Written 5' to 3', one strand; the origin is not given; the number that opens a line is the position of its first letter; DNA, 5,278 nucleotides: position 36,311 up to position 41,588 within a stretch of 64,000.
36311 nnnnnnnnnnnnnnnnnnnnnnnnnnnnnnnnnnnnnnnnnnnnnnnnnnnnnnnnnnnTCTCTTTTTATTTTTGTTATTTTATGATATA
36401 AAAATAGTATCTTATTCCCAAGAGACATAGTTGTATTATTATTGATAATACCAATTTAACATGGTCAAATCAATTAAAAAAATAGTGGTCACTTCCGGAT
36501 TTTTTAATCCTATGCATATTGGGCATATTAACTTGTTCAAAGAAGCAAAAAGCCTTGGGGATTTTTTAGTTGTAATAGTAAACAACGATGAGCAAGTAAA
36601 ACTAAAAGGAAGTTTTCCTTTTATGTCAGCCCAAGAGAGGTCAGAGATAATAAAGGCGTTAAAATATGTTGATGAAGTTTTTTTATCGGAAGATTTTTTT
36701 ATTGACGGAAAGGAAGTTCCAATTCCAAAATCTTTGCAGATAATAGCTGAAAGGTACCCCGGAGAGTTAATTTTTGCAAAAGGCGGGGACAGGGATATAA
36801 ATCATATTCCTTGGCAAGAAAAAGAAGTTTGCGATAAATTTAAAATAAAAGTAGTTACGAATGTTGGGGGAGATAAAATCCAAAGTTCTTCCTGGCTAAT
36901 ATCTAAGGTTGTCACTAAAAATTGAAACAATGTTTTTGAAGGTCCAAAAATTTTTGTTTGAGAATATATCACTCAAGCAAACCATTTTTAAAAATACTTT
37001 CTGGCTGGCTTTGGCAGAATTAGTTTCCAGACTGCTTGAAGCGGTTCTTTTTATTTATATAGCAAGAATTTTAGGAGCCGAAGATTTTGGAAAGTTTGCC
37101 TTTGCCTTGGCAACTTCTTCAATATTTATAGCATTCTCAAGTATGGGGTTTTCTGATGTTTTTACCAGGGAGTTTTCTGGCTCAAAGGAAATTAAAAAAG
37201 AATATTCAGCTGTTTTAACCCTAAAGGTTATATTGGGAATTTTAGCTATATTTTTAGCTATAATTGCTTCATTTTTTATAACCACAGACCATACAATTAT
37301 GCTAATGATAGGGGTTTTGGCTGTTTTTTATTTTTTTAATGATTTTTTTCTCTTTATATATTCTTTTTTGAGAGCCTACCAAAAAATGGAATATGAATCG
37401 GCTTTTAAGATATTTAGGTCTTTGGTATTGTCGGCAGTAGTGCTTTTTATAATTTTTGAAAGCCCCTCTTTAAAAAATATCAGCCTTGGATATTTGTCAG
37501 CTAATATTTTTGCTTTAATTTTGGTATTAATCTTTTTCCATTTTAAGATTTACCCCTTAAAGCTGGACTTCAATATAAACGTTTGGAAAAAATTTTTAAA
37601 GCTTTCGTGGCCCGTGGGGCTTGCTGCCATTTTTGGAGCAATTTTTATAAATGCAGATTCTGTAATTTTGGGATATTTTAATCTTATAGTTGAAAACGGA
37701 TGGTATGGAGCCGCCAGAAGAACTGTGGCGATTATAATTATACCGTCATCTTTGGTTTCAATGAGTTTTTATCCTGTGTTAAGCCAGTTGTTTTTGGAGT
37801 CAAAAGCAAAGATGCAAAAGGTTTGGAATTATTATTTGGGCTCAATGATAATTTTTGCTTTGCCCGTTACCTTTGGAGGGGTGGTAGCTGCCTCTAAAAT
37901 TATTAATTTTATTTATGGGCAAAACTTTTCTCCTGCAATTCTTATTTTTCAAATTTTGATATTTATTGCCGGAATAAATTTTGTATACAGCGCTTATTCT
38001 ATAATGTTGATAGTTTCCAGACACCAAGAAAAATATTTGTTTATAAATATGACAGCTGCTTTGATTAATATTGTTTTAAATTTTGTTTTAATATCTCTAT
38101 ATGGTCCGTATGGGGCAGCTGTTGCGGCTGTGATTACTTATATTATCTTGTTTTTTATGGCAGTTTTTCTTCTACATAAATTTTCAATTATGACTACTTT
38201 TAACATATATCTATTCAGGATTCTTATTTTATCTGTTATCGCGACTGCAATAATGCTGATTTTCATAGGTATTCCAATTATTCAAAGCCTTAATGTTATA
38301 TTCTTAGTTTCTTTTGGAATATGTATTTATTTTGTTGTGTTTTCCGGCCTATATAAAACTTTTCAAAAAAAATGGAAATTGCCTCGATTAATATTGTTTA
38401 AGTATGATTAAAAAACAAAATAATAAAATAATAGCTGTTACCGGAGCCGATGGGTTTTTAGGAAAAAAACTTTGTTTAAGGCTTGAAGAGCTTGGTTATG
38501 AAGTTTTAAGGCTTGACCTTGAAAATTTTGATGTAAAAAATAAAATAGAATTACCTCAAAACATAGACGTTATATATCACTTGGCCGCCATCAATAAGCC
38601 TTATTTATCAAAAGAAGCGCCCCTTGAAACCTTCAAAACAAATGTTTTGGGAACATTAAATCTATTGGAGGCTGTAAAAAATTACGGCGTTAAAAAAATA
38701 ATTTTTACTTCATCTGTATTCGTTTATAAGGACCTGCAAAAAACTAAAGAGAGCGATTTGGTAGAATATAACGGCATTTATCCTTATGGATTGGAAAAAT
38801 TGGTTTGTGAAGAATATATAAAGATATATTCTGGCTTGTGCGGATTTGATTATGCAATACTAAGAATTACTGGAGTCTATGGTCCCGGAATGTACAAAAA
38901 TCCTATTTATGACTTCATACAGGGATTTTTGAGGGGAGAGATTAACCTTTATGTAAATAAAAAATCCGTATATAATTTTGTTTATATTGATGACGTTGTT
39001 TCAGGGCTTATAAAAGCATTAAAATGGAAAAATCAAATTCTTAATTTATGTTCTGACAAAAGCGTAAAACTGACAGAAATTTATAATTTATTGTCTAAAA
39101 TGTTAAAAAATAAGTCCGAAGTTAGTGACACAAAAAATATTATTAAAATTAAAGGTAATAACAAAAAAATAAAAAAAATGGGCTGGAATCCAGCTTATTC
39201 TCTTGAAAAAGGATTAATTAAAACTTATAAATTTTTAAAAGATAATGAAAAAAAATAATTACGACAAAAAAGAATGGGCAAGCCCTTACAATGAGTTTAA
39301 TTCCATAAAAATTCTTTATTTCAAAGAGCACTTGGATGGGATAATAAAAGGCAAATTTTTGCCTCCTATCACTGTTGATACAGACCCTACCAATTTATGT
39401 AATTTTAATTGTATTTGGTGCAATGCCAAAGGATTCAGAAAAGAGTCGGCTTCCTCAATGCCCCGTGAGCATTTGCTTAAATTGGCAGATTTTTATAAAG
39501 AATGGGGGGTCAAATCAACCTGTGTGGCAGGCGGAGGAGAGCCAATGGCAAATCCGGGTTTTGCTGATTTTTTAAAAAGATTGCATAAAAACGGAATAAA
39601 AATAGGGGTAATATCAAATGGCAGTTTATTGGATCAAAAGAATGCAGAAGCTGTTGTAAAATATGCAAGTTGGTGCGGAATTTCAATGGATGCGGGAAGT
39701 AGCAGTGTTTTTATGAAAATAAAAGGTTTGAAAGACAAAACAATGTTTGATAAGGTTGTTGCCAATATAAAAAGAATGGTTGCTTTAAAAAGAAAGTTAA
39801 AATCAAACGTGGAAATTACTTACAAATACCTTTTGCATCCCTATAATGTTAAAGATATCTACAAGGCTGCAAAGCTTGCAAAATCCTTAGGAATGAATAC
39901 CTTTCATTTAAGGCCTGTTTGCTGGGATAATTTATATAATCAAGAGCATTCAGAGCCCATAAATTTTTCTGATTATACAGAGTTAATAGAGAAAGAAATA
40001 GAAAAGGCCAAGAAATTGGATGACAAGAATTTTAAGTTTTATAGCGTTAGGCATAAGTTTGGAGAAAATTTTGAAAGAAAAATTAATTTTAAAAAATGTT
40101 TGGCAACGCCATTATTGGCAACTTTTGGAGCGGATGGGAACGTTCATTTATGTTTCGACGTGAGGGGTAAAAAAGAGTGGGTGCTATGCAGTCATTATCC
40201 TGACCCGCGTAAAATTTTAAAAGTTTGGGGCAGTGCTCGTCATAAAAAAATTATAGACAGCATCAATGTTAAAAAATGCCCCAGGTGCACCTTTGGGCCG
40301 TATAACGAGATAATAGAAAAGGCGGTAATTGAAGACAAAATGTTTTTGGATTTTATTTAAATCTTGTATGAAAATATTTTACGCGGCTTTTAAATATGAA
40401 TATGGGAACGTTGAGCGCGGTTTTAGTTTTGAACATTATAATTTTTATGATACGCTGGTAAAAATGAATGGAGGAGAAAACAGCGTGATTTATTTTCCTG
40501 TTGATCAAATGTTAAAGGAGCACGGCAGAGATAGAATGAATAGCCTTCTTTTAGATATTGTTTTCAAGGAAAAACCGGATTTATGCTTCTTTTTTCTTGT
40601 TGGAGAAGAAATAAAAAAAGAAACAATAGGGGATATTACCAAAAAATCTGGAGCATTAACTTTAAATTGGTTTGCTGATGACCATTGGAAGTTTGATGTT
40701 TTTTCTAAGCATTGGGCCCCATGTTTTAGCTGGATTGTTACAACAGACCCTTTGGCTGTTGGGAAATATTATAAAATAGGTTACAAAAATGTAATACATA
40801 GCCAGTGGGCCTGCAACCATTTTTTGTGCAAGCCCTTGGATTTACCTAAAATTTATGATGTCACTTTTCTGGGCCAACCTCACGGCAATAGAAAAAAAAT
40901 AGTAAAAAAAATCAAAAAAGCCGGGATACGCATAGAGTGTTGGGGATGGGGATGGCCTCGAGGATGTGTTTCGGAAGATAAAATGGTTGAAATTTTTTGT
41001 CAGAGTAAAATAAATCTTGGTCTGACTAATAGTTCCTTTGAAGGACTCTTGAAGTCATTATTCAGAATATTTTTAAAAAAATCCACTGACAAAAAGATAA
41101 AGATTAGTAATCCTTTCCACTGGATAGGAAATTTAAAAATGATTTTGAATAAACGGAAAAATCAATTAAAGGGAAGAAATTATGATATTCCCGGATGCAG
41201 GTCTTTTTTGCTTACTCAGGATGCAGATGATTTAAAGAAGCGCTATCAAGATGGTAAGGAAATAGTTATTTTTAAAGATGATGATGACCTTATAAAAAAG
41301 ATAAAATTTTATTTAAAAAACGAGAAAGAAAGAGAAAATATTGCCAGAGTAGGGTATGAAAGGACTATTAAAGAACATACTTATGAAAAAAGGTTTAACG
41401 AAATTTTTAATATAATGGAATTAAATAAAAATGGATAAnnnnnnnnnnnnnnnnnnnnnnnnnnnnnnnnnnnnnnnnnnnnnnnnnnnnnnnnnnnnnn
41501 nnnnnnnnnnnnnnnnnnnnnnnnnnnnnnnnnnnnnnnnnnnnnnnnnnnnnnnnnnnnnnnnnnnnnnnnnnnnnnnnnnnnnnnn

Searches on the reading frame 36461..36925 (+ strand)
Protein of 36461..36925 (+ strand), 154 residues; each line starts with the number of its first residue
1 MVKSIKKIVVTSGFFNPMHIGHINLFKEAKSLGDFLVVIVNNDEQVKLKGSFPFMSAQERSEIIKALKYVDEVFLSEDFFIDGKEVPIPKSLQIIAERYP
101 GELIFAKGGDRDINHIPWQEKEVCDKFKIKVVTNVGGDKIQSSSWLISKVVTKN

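Call 12: search_protein_families(library=pfam, proteins=[window:36461-36925:+], max_evalue=0.001)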
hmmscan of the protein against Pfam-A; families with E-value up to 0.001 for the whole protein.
window:36461-36925:+ (154 aa): 1 family
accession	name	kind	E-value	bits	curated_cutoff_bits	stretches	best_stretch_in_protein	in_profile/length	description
PF01467.32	CTP_transf_like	-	3.2e-17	63.4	21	1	11-131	2-109/133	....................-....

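Call 77: search_protein_families(library=ncbifam, proteins=[window:36461-36925:+], max_evalue=0.01)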
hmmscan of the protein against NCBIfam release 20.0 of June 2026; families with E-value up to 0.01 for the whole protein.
window:36461-36925:+ (154 aa): 18 families
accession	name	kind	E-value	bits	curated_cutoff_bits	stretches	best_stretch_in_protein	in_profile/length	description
TIGR00125.1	cyt_tran_rel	domain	1.5e-18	66.7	27.7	1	8-73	1-65/65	adenylyltransferase/cytidyltransferase family protein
TIGR02199.1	rfaE_dom_II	equivalog_domain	4.5e-18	65.4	181.5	1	4-128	9-121/144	D-glycero-beta-D-manno-heptose 1-phosphate adenylyltransferase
NF008454.0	PRK11316.1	equivalog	5.3e-15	55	521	1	6-150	340-471/475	bifunctional D-glycero-beta-D-manno-heptose-7-phosphate kinase/D-glycero-beta-D-manno-heptose 1-phosphate adenylyltransferase HldE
TIGR01518.1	g3p_cytidyltrns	equivalog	1e-12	48.2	165.4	1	9-76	1-68/125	glycerol-3-phosphate cytidylyltransferase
TIGR01510.1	coaD_prev_kdtB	equivalog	1.4e-06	28.4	103.3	1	9-66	2-54/155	pantetheine-phosphate adenylyltransferase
NF005518.0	PRK07143.1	equivalog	1.8e-06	27.6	232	1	6-68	15-80/281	hypothetical protein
NF001985.0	PRK00777.1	subfamily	2.7e-06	27.5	104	1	7-65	5-63/157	pantetheine-phosphate adenylyltransferase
NF045965.1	RibF_rel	equivalog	3.7e-06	26.6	200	1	6-68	12-82/279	FAD synthase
NF005988.0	PRK08099.1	equivalog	5.2e-06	25.8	201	1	5-47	63-105/411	multifunctional transcriptional regulator/nicotinamide-nucleotide adenylyltransferase/ribosylnicotinamide kinase NadR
NF002250.0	PRK01170.1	subfamily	9.8e-06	25.3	489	1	7-62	1-55/322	bifunctional pantetheine-phosphate adenylyltransferase/NTP phosphatase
TIGR01526.1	nadR_NMN_Atrans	equivalog_domain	1.5e-05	24.4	341.15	1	6-75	1-62/325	nicotinamide-nucleotide adenylyltransferase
NF005519.0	PRK07152.1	equivalog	6.3e-05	22.1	315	1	6-131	1-129/361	nicotinate-nucleotide adenylyltransferase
NF004162.0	PRK05627.1-5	equivalog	0.00015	21.3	241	1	5-67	12-78/304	bifunctional riboflavin kinase/FAD synthetase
NF041124.1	CoaD_Thcocales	equivalog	0.00022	21.2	290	1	4-49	3-47/156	phosphopantetheine adenylyltransferase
TIGR00482.1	TIGR00482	equivalog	0.00036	20.6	112.45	1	12-111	3-104/194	nicotinate (nicotinamide) nucleotide adenylyltransferase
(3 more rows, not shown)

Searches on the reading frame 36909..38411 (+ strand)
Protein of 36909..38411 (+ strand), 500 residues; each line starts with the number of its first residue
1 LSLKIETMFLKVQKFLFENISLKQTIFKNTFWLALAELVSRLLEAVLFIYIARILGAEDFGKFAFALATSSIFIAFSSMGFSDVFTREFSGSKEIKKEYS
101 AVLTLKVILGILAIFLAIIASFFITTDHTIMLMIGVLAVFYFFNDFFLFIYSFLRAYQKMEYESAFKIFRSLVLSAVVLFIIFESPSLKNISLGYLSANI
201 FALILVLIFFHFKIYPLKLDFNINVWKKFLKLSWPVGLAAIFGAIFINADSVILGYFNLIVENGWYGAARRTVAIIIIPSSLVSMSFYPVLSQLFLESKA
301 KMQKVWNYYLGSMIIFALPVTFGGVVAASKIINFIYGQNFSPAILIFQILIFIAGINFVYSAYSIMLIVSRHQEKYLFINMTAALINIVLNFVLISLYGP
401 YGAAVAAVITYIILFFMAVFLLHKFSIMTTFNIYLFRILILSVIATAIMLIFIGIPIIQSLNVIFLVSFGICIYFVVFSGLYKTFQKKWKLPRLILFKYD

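Call 12: search_protein_families(library=pfam, proteins=[window:36909-38411:+], max_evalue=0.001)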
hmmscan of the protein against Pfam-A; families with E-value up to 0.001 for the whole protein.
window:36909-38411:+ (500 aa): 2 families
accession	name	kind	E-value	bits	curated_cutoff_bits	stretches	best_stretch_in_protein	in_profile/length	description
PF01943.22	Polysacc_synt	-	3.7e-32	112.3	28.2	1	27-295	2-274/274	Polysaccharide biosynthesis protein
PF13440.11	Polysacc_synt_3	-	1.9e-17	63.9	23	1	51-344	2-292/293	Polysaccharide biosynthesis protein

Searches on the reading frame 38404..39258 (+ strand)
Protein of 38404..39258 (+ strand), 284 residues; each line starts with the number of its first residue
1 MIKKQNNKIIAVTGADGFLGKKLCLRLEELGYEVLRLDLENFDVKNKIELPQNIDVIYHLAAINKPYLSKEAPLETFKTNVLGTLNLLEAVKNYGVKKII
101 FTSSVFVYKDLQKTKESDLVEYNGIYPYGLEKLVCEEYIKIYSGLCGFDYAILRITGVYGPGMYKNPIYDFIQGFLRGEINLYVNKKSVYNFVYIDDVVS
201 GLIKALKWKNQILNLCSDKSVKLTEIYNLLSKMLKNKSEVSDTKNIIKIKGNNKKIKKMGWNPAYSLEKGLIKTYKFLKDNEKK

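Call 12: search_protein_families(library=pfam, proteins=[window:38404-39258:+], max_evalue=0.001)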
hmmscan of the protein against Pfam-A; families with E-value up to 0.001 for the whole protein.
window:38404-39258:+ (284 aa): 8 families
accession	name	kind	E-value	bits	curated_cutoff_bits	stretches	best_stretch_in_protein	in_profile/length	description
PF01370.27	Epimerase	-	1.4e-38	133.1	20.9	1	10-214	1-238/240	NAD dependent epimerase/dehydratase family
PF16363.11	GDP_Man_Dehyd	-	1.8e-24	87.3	27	1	46-263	68-321/332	GDP-mannose 4,6 dehydratase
PF01073.25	3Beta_HSD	-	4.2e-15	55.9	22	1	51-207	64-230/280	3-beta hydroxysteroid dehydrogenase/isomerase family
PF04321.23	RmlD_sub_bind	-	5.7e-11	42.5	27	1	10-179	3-170/287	RmlD substrate binding domain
PF02719.21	Polysacc_synt_2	-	1.2e-09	38.2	20.2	1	52-104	76-128/293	Polysaccharide biosynthesis protein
PF07993.18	NAD_binding_4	-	6.8e-08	32.4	20.1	1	48-198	83-254/258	Male sterility protein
PF13460.12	NAD_binding_10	-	1.3e-05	25.6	27.2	1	31-158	40-146/184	NAD(P)H-binding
PF00106.31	adh_short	-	0.00029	20.8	26.6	0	8-46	1-39/195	short chain dehydrogenase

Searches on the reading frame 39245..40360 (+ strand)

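Call 12: search_protein_families(library=pfam, proteins=[window:39245-40360:+], max_evalue=0.001)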
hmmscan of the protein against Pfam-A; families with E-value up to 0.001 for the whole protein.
window:39245-40360:+ (371 aa): 1 family
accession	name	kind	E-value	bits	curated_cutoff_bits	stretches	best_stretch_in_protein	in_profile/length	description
PF04055.27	Radical_SAM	-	1.3e-19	71.5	29.5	1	48-211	3-165/166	Radical SAM superfamily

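Call 77: search_protein_families(library=ncbifam, proteins=[window:39245-40360:+], max_evalue=0.01)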
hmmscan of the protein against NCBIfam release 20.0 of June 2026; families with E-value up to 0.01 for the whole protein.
window:39245-40360:+ (371 aa): 47 families (the best 25 are shown)
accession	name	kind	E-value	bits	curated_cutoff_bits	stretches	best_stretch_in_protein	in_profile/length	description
TIGR04317.1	W_rSAM_matur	equivalog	3.1e-25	89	380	1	47-306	9-258/349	tungsten cofactor oxidoreductase radical SAM maturase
NF038283.1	viperin_w_prok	equivalog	1.9e-17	63.4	180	1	49-191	9-156/281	viperin family antiviral radical SAM protein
TIGR02668.1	moaA_archaeal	equivalog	2.6e-15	56.2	325.25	1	49-268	17-230/303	GTP 3',8-cyclase MoaA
NF001199.0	PRK00164.2-1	equivalog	1.3e-14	54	231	1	49-180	19-147/308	GTP 3',8-cyclase MoaA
TIGR04250.1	SCM_rSAM_ScmE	equivalog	1.6e-13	50.4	400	1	41-230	2-184/358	SynChlorMet cassette radical SAM/SPASM protein ScmE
TIGR02666.1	moaA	equivalog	4.6e-13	48.8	284.05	1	49-263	17-231/336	GTP 3',8-cyclase MoaA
NF050035.1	rSAM_WgK_link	exception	1.9e-12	46.9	650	1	40-227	7-186/367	radical SAM/SPASM peptide maturase WgkB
TIGR04311.1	rSAM_Geo_metal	subfamily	7.2e-12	45.1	400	1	47-274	8-237/423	radical SAM/SPASM family putative metalloenzyme maturase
TIGR04054.1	rSAM_NirJ1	equivalog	2.2e-11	43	650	1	44-211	38-196/387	putative heme d1 biosynthesis radical SAM protein NirJ1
TIGR04163.1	rSAM_cobopep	equivalog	4.1e-11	42.3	375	1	39-181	61-211/428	peptide-modifying radical SAM enzyme CbpB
TIGR04303.1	GeoRSP_rSAM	equivalog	8.9e-11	41.9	400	1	41-179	4-137/325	GeoRSP system radical SAM/SPASM protein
NF033640.1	N_Twi_rSAM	subfamily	5.2e-10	39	170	1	40-262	109-343/398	twitch domain-containing radical SAM protein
TIGR04546.1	rSAM_ahbC_deAc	equivalog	7.6e-10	38.1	650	1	48-262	45-250/390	12,18-didecarboxysiroheme deacetylase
TIGR04055.1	rSAM_NirJ2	equivalog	2.7e-09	37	500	1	47-259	5-208/326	putative heme d1 biosynthesis radical SAM protein NirJ2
TIGR04426.1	rSAM_desII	equivalog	3.4e-09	36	450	1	19-205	91-279/468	dTDP-4-amino-4,6-dideoxy-D-glucose ammonia-lyase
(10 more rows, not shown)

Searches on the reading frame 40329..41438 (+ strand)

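Call 12: search_protein_families(library=pfam, proteins=[window:40329-41438:+], max_evalue=0.001)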
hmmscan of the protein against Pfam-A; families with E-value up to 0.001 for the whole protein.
window:40329-41438:+ (369 aa): 1 family
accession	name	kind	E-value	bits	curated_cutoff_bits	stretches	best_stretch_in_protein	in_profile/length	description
PF13524.12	Glyco_trans_1_2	-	2.3e-28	99.4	25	1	188-360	1-143/144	Glycosyl transferase-like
